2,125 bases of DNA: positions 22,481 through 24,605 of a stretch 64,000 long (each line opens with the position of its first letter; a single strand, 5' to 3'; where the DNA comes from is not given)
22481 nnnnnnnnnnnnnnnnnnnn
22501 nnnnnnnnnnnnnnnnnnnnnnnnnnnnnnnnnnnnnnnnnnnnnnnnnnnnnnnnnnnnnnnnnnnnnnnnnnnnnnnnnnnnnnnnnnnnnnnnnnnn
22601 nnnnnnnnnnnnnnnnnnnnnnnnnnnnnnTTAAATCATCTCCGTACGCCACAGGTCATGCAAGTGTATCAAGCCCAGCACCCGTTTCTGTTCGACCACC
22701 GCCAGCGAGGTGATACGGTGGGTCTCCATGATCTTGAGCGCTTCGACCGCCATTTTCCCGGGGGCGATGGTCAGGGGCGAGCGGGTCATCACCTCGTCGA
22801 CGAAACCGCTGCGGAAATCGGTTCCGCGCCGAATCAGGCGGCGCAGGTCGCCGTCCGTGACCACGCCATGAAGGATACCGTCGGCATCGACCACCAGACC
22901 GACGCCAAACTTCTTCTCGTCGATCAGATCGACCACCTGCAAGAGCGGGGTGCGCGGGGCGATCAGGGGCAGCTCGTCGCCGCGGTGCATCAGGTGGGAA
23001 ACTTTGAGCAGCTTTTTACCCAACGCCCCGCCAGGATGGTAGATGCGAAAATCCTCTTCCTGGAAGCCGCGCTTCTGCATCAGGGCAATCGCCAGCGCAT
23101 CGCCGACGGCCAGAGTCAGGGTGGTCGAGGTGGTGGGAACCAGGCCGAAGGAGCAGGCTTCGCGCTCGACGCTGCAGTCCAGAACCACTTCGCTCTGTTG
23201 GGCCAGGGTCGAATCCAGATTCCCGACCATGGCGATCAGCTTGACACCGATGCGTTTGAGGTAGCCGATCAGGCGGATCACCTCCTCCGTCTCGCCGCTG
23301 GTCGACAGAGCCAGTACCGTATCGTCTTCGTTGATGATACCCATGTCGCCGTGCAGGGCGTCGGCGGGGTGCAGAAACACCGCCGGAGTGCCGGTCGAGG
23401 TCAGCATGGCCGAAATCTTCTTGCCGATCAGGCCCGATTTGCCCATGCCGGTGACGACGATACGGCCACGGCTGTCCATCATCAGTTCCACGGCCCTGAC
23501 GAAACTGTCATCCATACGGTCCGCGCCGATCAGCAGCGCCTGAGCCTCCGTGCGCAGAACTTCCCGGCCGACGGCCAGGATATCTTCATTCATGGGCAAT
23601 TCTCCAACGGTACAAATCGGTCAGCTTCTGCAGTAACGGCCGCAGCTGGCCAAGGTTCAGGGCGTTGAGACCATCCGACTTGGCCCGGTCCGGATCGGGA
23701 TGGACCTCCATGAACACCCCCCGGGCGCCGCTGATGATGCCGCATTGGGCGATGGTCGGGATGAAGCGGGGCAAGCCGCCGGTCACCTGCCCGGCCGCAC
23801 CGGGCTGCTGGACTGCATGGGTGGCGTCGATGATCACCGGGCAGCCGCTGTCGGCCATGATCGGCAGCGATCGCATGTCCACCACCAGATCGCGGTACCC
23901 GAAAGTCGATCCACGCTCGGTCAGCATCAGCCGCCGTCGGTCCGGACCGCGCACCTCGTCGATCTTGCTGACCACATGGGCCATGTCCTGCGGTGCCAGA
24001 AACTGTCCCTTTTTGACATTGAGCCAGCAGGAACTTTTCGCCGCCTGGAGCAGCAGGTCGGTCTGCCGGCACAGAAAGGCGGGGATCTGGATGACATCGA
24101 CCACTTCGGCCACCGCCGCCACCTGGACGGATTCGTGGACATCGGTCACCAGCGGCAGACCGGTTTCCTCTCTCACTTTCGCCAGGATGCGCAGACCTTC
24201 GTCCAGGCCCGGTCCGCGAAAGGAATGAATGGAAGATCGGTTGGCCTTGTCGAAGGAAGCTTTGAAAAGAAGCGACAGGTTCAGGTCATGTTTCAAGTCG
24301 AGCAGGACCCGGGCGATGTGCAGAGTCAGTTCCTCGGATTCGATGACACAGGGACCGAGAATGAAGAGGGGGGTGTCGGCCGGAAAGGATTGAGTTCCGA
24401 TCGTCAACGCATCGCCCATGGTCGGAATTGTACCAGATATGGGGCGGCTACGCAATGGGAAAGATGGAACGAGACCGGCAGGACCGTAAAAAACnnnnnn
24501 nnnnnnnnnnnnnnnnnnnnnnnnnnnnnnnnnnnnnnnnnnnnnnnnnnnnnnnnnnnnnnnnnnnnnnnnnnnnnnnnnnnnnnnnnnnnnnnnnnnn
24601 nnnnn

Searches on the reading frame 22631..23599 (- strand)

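Call 20: search_protein_families(library=pfam, proteins=[window:22631-23599:-], max_evalue=0.0001)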
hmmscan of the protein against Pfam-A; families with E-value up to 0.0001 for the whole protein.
window:22631-23599:- (322 aa): 2 families
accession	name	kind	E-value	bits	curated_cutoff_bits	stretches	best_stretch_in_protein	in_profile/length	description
PF01380.27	SIS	-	9.9e-28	97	25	1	43-172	4-131/131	SIS domain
PF00571.33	CBS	-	6.8e-19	68.4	24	2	267-316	1-51/57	CBS domain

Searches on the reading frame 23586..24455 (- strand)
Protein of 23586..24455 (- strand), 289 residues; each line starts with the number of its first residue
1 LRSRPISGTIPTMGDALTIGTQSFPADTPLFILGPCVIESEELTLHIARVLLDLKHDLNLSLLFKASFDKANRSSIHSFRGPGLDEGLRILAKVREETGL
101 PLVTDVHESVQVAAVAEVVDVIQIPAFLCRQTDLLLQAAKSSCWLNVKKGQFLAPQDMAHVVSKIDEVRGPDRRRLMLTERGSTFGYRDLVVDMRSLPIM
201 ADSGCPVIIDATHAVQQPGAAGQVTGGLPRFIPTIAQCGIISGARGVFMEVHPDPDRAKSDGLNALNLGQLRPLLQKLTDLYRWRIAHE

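Call 20: search_protein_families(library=pfam, proteins=[window:23586-24455:-], max_evalue=0.0001)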
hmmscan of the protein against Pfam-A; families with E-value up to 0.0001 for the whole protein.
window:23586-24455:- (289 aa): 1 family
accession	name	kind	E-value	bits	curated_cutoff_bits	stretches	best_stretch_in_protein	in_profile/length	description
PF00793.26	DAHP_synth_1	-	3.4e-62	210.2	25.5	1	27-278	15-261/270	DAHP synthetase I family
